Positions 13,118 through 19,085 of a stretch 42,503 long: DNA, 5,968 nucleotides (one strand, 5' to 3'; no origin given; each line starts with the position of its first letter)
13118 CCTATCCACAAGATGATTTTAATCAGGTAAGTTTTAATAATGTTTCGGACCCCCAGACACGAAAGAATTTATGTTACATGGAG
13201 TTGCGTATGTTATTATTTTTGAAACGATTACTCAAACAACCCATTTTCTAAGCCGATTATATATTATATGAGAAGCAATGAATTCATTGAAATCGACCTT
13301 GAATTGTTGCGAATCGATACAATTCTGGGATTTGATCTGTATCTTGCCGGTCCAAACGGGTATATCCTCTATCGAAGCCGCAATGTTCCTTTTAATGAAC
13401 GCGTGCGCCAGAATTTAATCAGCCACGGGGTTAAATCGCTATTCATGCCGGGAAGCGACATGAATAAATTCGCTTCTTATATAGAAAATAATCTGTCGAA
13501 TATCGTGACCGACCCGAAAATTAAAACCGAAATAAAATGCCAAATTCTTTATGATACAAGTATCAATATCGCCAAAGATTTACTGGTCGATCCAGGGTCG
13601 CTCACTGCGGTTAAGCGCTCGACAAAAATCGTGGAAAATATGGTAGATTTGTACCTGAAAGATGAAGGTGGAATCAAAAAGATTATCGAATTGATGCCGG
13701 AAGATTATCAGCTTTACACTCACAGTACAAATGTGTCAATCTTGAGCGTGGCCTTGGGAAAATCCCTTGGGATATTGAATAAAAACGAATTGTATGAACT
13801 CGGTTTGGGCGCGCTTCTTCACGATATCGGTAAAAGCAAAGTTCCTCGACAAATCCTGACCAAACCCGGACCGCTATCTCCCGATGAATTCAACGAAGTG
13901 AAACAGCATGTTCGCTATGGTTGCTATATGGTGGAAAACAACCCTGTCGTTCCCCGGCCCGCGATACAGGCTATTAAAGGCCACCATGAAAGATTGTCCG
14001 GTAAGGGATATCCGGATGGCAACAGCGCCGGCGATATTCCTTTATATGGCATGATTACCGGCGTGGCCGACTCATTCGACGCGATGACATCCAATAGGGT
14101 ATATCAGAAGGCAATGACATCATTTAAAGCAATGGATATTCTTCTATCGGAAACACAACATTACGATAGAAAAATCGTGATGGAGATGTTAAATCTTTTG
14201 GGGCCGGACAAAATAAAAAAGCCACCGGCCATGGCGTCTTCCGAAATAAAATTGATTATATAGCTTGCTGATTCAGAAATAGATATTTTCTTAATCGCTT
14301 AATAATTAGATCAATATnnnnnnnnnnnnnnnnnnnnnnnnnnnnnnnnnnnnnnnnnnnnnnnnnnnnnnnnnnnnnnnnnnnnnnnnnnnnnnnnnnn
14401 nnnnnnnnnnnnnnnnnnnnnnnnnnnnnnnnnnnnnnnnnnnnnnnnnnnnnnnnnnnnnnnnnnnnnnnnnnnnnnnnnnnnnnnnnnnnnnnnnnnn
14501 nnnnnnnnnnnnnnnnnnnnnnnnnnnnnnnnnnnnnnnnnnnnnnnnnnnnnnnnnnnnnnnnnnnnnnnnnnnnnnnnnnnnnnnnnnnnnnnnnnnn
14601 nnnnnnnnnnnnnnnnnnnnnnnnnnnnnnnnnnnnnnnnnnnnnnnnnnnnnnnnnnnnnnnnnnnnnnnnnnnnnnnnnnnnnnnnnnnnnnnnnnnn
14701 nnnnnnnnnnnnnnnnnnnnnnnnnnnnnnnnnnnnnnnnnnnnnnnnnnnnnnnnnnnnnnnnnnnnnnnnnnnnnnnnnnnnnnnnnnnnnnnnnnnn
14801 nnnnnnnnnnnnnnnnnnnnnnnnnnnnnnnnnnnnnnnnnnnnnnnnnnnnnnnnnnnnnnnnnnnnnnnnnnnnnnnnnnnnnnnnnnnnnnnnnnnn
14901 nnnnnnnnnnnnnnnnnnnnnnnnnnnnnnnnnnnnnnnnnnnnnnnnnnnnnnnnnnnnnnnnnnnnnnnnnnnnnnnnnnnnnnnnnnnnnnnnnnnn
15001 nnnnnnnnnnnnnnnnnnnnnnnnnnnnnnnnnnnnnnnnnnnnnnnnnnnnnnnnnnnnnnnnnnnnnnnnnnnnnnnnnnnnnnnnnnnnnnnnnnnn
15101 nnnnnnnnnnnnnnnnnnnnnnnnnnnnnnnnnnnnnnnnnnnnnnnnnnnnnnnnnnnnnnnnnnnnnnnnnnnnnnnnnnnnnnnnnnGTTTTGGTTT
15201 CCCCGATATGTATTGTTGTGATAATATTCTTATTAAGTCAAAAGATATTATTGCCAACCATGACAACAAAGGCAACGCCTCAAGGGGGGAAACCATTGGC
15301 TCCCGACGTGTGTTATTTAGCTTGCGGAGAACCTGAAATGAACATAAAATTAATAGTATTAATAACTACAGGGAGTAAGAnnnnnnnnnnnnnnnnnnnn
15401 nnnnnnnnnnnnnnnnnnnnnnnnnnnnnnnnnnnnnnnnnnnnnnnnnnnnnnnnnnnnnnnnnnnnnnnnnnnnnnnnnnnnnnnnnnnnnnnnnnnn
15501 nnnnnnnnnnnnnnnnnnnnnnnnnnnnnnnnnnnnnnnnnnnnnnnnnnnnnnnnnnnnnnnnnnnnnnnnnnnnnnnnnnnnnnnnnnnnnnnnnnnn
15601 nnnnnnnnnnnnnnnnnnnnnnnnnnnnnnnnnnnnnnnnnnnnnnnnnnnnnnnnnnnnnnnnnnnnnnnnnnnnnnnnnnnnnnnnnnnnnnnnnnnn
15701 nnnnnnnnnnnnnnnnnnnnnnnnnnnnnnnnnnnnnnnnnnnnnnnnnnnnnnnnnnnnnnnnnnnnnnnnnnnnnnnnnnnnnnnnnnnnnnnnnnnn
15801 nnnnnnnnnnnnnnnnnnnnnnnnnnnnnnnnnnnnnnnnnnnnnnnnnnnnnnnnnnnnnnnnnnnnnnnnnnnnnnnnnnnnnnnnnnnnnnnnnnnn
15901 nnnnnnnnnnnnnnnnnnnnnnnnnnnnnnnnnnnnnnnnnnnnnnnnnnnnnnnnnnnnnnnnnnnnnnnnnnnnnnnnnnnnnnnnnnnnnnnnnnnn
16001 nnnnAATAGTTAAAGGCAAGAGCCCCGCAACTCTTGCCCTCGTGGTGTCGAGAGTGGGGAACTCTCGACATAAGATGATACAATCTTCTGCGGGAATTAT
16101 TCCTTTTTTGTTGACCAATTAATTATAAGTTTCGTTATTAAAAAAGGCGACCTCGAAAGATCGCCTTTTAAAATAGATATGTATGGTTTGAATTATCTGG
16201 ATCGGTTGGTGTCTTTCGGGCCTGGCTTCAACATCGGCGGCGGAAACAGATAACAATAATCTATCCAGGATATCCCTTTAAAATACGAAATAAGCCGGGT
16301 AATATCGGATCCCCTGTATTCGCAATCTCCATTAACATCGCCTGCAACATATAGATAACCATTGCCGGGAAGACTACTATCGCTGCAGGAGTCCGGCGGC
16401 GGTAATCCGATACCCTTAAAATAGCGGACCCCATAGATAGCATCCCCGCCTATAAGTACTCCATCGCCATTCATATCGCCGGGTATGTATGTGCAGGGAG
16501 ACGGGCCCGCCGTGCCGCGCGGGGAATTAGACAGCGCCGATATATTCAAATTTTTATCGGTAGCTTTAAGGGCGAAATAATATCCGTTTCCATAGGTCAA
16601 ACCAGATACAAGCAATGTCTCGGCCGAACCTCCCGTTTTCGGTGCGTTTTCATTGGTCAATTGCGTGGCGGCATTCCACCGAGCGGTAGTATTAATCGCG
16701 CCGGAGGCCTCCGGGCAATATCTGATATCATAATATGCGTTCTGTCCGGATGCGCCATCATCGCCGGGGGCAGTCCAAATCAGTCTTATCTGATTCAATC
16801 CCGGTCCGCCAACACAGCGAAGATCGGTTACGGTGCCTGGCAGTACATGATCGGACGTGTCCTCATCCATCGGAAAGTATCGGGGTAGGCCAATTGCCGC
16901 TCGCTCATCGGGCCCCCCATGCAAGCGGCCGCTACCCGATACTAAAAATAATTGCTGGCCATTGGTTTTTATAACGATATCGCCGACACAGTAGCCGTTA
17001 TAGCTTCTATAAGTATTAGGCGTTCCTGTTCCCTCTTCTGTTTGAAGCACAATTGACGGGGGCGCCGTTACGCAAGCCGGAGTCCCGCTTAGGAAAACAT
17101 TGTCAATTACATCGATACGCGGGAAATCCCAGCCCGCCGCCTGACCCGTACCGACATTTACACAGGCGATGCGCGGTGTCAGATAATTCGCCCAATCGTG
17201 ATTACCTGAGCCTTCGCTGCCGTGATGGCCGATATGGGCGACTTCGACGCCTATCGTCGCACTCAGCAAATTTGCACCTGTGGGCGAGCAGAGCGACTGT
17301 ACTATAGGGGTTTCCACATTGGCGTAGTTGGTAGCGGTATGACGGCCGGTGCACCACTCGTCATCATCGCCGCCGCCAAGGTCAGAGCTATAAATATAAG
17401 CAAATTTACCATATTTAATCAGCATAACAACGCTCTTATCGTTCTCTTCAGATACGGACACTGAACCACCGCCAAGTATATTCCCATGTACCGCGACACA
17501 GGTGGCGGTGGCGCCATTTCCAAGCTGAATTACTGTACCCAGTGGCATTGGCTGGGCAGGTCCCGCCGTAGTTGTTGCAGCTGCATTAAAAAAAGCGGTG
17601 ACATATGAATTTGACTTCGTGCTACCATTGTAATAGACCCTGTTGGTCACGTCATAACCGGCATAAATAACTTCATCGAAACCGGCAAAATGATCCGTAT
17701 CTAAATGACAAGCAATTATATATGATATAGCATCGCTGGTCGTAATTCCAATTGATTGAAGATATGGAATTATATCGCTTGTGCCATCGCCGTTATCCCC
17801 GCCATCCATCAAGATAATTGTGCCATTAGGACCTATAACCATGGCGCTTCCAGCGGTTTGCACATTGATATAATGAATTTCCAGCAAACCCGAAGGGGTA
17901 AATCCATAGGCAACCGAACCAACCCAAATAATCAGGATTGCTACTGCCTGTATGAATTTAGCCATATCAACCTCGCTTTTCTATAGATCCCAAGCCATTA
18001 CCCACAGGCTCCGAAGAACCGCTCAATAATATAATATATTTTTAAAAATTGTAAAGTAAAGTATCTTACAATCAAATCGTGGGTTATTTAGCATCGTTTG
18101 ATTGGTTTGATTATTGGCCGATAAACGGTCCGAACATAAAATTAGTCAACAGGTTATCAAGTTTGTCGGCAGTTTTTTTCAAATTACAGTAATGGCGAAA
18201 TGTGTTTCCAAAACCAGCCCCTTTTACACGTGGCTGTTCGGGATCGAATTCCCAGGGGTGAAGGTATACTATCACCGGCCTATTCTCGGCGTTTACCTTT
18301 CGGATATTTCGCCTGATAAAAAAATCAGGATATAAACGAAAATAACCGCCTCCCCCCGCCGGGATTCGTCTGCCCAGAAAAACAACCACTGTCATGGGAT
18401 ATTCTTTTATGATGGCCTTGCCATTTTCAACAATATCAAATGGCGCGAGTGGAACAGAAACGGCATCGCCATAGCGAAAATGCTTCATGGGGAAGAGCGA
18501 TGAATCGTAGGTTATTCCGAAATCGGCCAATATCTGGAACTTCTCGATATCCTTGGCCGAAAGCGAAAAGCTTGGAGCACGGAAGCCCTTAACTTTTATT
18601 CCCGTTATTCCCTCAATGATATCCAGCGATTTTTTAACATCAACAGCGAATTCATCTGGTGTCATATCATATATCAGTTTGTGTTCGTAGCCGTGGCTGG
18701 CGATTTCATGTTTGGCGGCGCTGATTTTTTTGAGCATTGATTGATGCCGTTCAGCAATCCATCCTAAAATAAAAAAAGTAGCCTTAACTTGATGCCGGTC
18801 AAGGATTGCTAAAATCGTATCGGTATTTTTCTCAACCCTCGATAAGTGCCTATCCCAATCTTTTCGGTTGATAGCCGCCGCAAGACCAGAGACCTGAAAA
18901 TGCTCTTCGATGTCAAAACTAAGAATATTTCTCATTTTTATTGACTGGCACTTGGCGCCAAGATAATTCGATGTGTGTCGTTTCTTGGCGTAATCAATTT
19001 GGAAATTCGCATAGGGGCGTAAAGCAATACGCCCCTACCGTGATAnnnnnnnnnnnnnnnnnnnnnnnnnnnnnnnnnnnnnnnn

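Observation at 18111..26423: Eight co-directional genes: amino-sugar enzymes, two deacetylase paralogs, glnA and a carrier-protein/ligase/amidoligase trio, with no glycosyltransferase or exporter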

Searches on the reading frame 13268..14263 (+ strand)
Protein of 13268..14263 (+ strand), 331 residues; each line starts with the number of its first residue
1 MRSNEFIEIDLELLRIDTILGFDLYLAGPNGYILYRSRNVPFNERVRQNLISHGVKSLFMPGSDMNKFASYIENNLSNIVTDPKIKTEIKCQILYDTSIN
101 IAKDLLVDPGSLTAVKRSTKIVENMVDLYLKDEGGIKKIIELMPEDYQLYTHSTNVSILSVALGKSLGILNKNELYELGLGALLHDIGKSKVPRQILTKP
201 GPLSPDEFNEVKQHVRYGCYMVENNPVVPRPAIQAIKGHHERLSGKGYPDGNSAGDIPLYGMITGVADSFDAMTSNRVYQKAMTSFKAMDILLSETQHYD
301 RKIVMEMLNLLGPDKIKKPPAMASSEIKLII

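Call 6: search_protein_families(library=ncbifam, proteins=[window:13268-14263:+], max_evalue=0.00001)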
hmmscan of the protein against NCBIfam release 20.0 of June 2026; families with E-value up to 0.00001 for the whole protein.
window:13268-14263:+ (331 aa): 2 families
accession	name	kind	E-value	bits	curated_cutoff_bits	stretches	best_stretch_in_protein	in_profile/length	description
NF053512.1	nitric_RR_NosR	exception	1.4e-18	67.2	400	1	138-312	183-355/422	response regulator c-di-GMP phosphodiesterase, NosR family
TIGR00277.1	HDIG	domain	3.1e-06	27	27.6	1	148-241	4-83/84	HDIG domain-containing metalloprotein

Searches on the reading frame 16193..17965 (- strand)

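Call 4: search_protein_families(library=pfam, proteins=[window:16193-17965:-])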
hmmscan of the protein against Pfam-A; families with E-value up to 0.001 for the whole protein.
window:16193-17965:- (590 aa): 0 families

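Call 5: search_protein_families(library=ncbifam, proteins=[window:16193-17965:-])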
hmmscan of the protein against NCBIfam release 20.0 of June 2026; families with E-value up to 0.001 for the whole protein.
window:16193-17965:- (590 aa): 2 families
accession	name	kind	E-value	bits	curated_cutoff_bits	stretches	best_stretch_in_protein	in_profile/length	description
TIGR00361.1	ComEC_Rec2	equivalog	9.3e-10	37.3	190.05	1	30-196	443-584/663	DNA internalization-related competence protein ComEC/Rec2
NF049846.1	blaAHM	exception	1.4e-06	27.4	590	1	48-196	82-215/304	AHM family subclass B3-like metallo-beta-lactamase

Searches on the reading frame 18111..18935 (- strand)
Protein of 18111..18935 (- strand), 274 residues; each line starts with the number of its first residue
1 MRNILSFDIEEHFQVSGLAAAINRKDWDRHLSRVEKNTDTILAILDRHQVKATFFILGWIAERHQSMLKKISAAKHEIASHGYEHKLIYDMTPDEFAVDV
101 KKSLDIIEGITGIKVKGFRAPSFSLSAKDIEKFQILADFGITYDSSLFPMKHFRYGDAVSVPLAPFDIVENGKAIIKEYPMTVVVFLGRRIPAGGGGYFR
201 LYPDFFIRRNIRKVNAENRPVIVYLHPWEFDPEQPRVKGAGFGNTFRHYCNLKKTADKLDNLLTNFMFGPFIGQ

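Call 4: search_protein_families(library=pfam, proteins=[window:18111-18935:-])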
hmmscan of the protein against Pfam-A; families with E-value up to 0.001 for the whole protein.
window:18111-18935:- (274 aa): 3 families
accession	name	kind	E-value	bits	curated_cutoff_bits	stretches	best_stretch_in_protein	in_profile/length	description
PF11959.13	DUF3473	-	1.5e-40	138.6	29.6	1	145-270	1-124/130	Domain of unknown function (DUF3473)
PF01522.26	Polysacc_deac_1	-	1.4e-21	77.1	23.1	1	35-127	18-110/124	Polysaccharide deacetylase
PF10096.14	DUF2334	-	4.1e-06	27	26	1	66-227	57-188/203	Uncharacterized protein conserved in bacteria (DUF2334)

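Call 5: search_protein_families(library=ncbifam, proteins=[window:18111-18935:-])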
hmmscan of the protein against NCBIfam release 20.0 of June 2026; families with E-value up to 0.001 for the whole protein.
window:18111-18935:- (274 aa): 9 families
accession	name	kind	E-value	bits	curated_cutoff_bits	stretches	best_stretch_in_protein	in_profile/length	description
TIGR03006.1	pepcterm_polyde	equivalog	1.4e-98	329.3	276.2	1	3-270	1-266/272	XrtA system polysaccharide deacetylase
TIGR02764.1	spore_ybaN_pdaB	equivalog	3.9e-19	69.2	237.4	1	33-131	16-114/191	polysaccharide deacetylase family sporulation protein PdaB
TIGR02873.1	spore_ylxY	hypoth_equivalog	6.9e-15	55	391.5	1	37-130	99-192/268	probable sporulation protein, polysaccharide deacetylase family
NF045821.1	PgAcgDacpgdA1_Bac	equivalog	1.1e-13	50.7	400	1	38-129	103-194/282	peptidoglycan-N-acetylglucosamine deacetylase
TIGR04243.1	nodulat_NodB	equivalog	2.6e-12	46.6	240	1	38-122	17-102/197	chitooligosaccharide deacetylase NodB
TIGR02884.1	spore_pdaA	equivalog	1.7e-09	37.7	298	1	37-127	51-142/224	delta-lactam-biosynthetic de-N-acetylase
NF045820.1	PgAcgDacpgdA_Strep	equivalog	2.2e-08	33.3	800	1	36-126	281-371/463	peptidoglycan-N-acetylglucosamine deacetylase PgdA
NF045822.1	PgAcgDacpgdA2_Bac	equivalog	3.1e-07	30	400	1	36-125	82-171/274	peptidoglycan-N-acetylglucosamine deacetylase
TIGR03212.1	uraD_N-term-dom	equivalog_domain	1.3e-05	24.4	424.6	1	43-123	84-164/297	allantoinase PuuE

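Call 55: search_solved_structures(query=window:18111-18935:-, max_evalue=0.00001)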
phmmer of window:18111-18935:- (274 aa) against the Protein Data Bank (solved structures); distinct sequences matched with E-value up to 0.00001: 19.
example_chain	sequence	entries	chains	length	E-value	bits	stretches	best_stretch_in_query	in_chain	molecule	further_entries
3rxz_A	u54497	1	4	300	7.5e-16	61.6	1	40-152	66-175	Polysaccharide deacetylase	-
6hm9_A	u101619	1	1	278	9.6e-11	44.8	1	40-127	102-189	Putative polysaccharide deacetylase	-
6hpa_A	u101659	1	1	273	6e-10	42.2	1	40-127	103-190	Putative polysaccharide deacetylase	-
7y51_A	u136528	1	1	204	6.2e-10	42.2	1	38-127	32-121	Predicted xylanase/chitin deacetylase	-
7bkf_A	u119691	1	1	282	6.3e-10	42.1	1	40-127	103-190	Putative polysaccharide deacetylase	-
7fbw_A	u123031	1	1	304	1.4e-09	41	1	39-127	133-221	Predicted xylanase/chitin deacetylase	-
5o6y_A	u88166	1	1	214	1.5e-09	40.9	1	38-123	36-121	Peptidoglycan N-acetylglucosamine deacetylase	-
5o6y_B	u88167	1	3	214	4.9e-09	39.2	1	38-122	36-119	Peptidoglycan N-acetylglucosamine deacetylase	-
4l1g_A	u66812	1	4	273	5.9e-09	38.9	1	38-121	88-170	Peptidoglycan N-acetylglucosamine deacetylase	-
3qbu_A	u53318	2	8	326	1.2e-08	38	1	28-150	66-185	Putative uncharacterized protein | peptidoglycan deacetylase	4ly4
7bly_A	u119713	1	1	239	6.5e-08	35.5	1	38-155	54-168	Aspergillus niger contig An12c0130, genomic contig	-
2c1g_A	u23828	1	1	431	1.6e-07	34.2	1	38-130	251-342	PEPTIDOGLYCAN GLCNAC DEACETYLASE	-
2c1i_A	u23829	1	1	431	1.6e-07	34.2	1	38-130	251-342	PEPTIDOGLYCAN GLCNAC DEACETYLASE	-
7ax7_A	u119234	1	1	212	3.2e-07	33.3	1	37-125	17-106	Endo-1,4-beta-xylanase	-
2c71_A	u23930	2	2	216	6.7e-07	32.2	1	39-134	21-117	GLYCOSIDE HYDROLASE, FAMILY 11:CLOSTRIDIUM CELLULOSOME ENZYME, DOCKERIN TYPE I:POLYSACCHAR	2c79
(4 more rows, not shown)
